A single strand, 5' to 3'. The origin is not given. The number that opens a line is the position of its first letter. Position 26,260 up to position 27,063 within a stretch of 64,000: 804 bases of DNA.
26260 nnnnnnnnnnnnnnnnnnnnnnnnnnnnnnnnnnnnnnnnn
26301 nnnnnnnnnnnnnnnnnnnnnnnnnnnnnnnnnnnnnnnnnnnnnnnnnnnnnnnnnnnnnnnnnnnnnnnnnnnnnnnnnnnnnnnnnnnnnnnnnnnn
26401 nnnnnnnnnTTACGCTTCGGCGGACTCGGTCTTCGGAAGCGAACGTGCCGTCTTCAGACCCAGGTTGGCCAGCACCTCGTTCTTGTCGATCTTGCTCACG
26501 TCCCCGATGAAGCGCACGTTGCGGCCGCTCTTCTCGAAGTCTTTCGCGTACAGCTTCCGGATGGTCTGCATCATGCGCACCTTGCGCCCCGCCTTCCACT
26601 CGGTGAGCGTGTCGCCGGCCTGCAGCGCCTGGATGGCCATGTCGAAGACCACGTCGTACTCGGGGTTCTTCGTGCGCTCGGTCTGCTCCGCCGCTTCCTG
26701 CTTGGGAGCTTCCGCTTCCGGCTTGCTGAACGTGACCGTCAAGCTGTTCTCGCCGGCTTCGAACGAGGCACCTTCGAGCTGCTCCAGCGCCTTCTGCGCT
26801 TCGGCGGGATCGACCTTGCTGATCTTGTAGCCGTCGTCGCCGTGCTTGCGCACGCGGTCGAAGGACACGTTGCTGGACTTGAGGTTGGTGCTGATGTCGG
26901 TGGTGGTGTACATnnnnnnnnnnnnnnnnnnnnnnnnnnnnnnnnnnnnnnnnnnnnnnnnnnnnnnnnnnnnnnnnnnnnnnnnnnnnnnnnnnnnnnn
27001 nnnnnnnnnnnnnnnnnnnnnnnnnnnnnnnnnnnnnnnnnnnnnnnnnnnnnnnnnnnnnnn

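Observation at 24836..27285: High-GC gene island (up to about 62% GC) bounded by 29-bp direct repeats in an AT-rich phage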

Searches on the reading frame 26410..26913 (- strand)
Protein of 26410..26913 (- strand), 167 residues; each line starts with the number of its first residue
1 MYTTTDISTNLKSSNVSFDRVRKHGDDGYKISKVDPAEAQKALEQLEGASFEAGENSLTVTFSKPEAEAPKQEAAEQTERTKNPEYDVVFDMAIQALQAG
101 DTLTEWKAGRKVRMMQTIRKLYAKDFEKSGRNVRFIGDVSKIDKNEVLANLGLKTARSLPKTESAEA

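Call 10: search_protein_families(library=pfam, proteins=[window:26410-26913:-], max_evalue=0.1)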
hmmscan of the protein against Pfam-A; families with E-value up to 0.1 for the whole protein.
window:26410-26913:- (167 aa): 2 families
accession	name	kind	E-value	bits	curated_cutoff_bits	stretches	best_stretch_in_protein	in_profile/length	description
PF14417.12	MEDS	-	0.01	16.1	29.8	1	52-142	26-111/161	MEDS: MEthanogen/methylotroph, DcmR Sensory domain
PF09648.15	YycI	-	0.02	15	29.7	1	3-69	10-80/232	YycI protein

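Call 11: search_protein_families(library=phrogs, proteins=[window:26410-26913:-], max_evalue=0.1)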
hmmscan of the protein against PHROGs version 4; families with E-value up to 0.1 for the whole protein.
window:26410-26913:- (167 aa): 1 family
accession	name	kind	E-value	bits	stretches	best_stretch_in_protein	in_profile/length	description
phrog_34723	-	integration and excision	0.084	13.7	0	29-147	29-134/182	integrase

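Call 14: find_homologous_proteins(query=window:26410-26913:-, max_evalue=0.001)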
Query window:26410-26913:- (167 aa): 9 proteins with E <= 0.001 among 88 candidates.
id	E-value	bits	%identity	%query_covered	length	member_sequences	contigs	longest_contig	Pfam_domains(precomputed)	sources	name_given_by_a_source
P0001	2.8e-101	354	100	100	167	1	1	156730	-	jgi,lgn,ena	-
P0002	1.3e-65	238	72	98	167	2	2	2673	-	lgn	-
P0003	1.4e-65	238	71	99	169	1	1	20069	-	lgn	-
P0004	2.7e-64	234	70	100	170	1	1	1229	-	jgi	jgi:hypothetical protein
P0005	1.4e-63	231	69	98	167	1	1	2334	-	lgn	-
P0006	4.9e-52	194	61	97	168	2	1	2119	-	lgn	-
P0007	4.3e-49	184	59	92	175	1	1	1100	-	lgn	-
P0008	3.7e-41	159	52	98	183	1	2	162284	-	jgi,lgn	jgi:hypothetical protein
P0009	8.3e-40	154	52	93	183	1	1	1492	-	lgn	-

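Call 15: search_dna_similar(query=window:26410-26913:-, collection=phages, mode=protein, max_evalue=0.01, max_rows=30)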
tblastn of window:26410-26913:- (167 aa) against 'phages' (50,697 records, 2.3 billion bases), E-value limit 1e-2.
No match.

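Call 16: find_encoding_contigs(protein=P0008, flank=10000, max_places=4)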
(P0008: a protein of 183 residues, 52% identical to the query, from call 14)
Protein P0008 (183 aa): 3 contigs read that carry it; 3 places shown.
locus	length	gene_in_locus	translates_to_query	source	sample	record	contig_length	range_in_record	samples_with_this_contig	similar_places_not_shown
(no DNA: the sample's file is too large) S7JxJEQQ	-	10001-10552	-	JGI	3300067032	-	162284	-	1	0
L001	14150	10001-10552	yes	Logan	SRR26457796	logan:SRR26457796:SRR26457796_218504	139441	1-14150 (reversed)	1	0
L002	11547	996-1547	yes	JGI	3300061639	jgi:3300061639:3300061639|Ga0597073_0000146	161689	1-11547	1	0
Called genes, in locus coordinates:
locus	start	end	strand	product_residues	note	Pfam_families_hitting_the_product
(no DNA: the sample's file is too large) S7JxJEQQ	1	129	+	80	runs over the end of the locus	-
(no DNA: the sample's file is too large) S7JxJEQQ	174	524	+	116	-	-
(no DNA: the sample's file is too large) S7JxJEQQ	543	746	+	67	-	-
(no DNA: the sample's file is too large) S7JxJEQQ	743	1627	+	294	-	PF01145:Band_7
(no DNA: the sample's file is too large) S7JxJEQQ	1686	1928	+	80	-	-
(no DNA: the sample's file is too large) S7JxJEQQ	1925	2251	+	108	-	-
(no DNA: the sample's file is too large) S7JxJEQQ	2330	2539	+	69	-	-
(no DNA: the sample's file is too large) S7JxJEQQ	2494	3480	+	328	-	PF23914:TPR_CcmH_CycH, PF14559:TPR_19 (weak)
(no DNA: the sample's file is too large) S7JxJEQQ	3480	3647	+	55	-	-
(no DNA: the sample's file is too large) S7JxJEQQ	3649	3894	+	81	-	-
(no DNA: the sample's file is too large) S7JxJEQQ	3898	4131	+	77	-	-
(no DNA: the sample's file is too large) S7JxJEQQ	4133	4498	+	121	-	-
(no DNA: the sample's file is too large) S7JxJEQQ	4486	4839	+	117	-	-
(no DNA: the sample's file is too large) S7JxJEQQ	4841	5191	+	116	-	-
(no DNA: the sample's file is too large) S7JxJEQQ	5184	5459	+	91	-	-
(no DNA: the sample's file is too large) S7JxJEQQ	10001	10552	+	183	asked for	-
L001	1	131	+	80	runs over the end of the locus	-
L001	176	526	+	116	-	-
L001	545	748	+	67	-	-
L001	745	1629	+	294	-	PF01145:Band_7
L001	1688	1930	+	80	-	-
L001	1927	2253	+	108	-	-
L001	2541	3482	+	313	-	PF23914:TPR_CcmH_CycH, PF14559:TPR_19 (weak)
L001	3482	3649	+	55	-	-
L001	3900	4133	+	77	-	-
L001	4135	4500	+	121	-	-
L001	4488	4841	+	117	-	-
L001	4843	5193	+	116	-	-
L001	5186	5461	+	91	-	-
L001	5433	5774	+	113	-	-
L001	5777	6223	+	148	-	-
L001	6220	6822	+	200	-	-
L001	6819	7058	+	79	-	-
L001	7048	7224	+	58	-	-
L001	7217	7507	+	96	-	-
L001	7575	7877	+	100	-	-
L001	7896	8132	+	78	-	-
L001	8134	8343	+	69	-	-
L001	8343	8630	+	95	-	-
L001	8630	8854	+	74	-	-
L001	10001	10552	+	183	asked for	-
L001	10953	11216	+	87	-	-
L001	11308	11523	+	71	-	-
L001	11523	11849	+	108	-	-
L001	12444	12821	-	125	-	-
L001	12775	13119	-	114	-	-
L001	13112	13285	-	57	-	-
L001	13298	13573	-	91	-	-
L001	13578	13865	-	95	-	-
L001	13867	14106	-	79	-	-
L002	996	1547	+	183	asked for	-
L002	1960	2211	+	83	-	-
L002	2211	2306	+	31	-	-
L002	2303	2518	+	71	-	-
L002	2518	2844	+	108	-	-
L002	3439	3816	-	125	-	-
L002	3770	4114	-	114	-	-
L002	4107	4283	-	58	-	-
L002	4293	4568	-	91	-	-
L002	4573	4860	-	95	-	-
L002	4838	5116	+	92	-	-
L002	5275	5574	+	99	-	-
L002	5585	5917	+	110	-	-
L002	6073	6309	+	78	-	-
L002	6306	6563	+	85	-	-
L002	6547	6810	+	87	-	-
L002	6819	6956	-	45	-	-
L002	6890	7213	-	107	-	-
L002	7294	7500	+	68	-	-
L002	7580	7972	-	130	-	-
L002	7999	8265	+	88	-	-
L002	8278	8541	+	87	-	-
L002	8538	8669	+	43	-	-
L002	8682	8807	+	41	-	-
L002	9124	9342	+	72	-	-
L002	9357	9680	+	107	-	-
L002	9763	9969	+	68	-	-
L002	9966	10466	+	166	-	-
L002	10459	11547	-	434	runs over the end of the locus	PF05345:He_PIG (weak), PF13385:Laminin_G_3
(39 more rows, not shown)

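Call 17: find_encoding_contigs(protein=P0003, flank=10000, max_places=4)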
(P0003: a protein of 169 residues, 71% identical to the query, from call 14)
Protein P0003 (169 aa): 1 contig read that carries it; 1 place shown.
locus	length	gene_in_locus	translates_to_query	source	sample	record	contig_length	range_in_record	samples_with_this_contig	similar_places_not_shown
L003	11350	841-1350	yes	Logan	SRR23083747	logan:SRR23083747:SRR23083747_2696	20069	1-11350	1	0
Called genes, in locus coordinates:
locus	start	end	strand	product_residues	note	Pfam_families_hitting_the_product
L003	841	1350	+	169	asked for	-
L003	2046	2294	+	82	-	-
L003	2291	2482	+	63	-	-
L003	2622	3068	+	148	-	-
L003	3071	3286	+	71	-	-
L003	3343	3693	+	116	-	-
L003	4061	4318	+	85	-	-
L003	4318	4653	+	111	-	-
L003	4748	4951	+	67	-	-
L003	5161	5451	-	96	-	-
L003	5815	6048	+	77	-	-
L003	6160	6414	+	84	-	-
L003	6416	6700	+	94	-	-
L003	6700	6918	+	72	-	-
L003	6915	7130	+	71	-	-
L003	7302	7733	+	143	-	-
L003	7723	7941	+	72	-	-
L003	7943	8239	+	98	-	-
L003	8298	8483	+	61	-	-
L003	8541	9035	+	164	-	-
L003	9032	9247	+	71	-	-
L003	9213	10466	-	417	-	PF13620:CarboxypepD_reg (weak), PF17210:SdrD_B (weak), PF13385:Laminin_G_3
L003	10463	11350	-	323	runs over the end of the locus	-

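Call 18: find_encoding_contigs(protein=P0001, flank=10000, max_places=4)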
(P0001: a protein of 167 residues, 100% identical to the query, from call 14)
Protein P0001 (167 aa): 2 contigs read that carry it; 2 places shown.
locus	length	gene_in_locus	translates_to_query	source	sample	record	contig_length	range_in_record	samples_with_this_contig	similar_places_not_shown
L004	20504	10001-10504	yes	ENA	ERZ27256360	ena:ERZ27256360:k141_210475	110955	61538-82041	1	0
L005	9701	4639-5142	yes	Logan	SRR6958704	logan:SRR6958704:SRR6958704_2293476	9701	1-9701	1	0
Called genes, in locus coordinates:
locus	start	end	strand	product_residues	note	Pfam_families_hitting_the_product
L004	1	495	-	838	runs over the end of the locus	-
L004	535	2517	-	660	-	PF13385:Laminin_G_3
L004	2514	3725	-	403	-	-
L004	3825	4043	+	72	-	-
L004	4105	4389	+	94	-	-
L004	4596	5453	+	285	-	PF01145:Band_7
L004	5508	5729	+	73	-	-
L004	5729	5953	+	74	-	-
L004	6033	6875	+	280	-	PF14559:TPR_19 (weak)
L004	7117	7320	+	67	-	-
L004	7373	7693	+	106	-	-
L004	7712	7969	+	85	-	-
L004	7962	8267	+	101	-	-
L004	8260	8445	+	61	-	-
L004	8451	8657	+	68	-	-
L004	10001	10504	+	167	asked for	-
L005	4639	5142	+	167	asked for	-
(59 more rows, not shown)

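Call 31: search_solved_structures(query=A2, max_evalue=1)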
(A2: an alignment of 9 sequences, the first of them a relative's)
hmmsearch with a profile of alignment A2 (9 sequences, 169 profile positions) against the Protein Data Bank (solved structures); distinct sequences matched with E-value up to 1: 11.
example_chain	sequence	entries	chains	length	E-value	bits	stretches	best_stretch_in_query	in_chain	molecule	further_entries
2mfl_A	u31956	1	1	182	0.17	14.8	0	136-165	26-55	30S ribosomal protein S1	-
4r71_E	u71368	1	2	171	0.19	14.7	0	137-165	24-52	30S ribosomal protein S1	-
2mfi_A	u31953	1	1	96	0.33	13.9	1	138-165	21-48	30S ribosomal protein S1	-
4q7j_D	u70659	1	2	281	0.43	13.5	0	137-165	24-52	30S ribosomal protein S1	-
4a8x_A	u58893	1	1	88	0.48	13.4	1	12-61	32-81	RNA-BINDING PROTEIN WITH SERINE-RICH DOMAIN 1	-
6dg0_A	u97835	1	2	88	0.56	13.1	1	17-66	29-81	Mec-8 protein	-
6vz3_H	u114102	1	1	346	0.66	12.9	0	137-165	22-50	30S ribosomal protein S1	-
4v4n_BJ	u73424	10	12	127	0.66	12.9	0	93-153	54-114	30S ribosomal protein S8E | 30S ribosomal protein eS8 | Small ribosomal subunit protein eS8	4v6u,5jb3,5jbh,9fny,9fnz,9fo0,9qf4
6sw9_J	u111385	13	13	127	0.73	12.8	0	94-153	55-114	30S ribosomal protein S8e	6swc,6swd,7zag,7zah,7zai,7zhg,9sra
4m6f_A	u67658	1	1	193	0.91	12.4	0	93-125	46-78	DNA-invertase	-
3uj3_X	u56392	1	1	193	0.91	12.4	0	93-125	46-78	DNA-invertase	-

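Call 33: find_encoding_contigs(protein=P0002, flank=5000, max_places=3)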
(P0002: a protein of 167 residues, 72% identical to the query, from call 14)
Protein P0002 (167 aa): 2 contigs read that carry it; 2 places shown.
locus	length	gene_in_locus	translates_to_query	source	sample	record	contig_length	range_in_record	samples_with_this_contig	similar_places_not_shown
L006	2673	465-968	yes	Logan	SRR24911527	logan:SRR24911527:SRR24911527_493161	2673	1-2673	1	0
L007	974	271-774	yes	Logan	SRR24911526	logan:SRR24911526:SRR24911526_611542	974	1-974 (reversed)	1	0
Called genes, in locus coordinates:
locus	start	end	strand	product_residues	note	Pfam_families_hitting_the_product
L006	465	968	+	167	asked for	-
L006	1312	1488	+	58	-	-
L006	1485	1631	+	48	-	-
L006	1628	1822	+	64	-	-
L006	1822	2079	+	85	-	-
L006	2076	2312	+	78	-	-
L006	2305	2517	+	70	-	-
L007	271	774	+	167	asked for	-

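Call 34: find_encoding_contigs(protein=P0005, flank=5000, max_places=3)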
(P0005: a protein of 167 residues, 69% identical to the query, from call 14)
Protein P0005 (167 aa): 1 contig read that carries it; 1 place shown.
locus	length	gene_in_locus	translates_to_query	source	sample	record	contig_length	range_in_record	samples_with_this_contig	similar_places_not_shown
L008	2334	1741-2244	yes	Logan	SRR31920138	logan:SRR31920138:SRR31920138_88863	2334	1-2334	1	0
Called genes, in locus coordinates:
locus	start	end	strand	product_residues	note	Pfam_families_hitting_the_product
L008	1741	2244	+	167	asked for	-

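Call 35: find_encoding_contigs(protein=P0006, flank=5000, max_places=3)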
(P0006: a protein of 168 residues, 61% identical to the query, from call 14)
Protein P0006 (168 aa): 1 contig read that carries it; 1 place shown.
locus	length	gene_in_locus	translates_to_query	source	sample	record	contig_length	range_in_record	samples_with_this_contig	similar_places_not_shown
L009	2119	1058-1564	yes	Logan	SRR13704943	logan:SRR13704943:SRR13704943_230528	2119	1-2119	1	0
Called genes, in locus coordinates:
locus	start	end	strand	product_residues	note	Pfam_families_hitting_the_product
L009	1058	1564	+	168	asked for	-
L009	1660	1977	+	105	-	-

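Call 37: predict_structure(alignment_id=A2)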
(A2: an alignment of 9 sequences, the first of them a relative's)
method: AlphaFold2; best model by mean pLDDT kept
length: 167 residues; sequences in the alignment: 9
mean_pLDDT: 72.2   pTM: 0.40
mean pLDDT of the five models: 72.2, 71.1, 70.1, 70.0, 68.5
residues with pLDDT >= 90: 1; 70-90: 114; 50-70: 23; < 50: 29
segments of 3 or more residues with pLDDT < 50: 65-70, 72-81, 155-167
pLDDT, mean of each block of 10 residues (from residue 1): 77 85 82 84 74 80 52 43 71 81 64 85 83 80 83 54 41
secondary structure, 60 per line:
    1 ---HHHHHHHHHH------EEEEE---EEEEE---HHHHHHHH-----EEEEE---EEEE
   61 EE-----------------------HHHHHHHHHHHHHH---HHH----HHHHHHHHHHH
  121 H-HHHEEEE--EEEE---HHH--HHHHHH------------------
elements in order: H4-13 E20-24 E28-32 H36-43 E49-53 E57-62 H86-99 H110-121 E126-129 E132-135 H144-149

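Call 39: search_protein_representatives(alignment_id=A2)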
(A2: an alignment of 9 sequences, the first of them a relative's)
Query: 9 sequences, 169 profile positions. Proteins with E-value up to 0.001 (for the whole library): 4; up to 1e-10: 3; up to 1e-30: 2. The best 4 are listed.
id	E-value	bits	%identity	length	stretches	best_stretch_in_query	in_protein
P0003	2.9e-88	310.2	-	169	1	1-169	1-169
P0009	2.6e-77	274.6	-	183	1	1-168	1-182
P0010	6.1e-11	58.6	-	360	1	85-159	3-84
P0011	3.3e-06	43.2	-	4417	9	48-108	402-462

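Call 41: search_protein_families(library=pfam, proteins=[P0010], max_evalue=0.1)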
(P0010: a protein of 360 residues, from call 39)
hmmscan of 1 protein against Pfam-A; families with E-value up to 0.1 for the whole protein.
P0010 (360 aa): 1 family
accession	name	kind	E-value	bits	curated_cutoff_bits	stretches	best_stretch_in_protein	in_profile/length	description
PF13191.12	AAA_16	-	7.5e-05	23.7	32.6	1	119-163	7-50/167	AAA ATPase domain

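Call 50: find_related_loci(query=A2, collection=viral_contigs, flank=10000)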
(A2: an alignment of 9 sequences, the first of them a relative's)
Query A2 (167 aa) in viral_contigs; peptide patterns used: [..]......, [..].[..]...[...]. (x = any residue, [..] = any of these).
47 stretches matched a pattern, but none encodes a relative of the query by tblastn (E <= 1e-3).

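Call 62: find_encoding_contigs(protein=P0010, flank=6000, max_places=3)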
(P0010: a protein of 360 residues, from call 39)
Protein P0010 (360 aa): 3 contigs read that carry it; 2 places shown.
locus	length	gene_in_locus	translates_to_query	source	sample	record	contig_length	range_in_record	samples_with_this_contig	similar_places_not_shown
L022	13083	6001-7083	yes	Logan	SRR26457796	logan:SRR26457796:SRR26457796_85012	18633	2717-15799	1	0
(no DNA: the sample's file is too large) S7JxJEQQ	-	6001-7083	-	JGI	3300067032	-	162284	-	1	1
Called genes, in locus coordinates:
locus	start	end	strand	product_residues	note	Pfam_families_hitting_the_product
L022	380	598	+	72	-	-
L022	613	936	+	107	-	-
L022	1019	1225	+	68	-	-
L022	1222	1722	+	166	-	-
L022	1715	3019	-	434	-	PF05345:He_PIG (weak), PF13385:Laminin_G_3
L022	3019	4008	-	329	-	-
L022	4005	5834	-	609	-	PF13385:Laminin_G_3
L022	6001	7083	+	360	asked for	-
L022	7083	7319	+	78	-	-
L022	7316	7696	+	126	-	-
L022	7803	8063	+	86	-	PF26092:T4_Y16D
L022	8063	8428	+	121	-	-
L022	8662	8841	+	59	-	-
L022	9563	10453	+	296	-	-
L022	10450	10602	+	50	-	-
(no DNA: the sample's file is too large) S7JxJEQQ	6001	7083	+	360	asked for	-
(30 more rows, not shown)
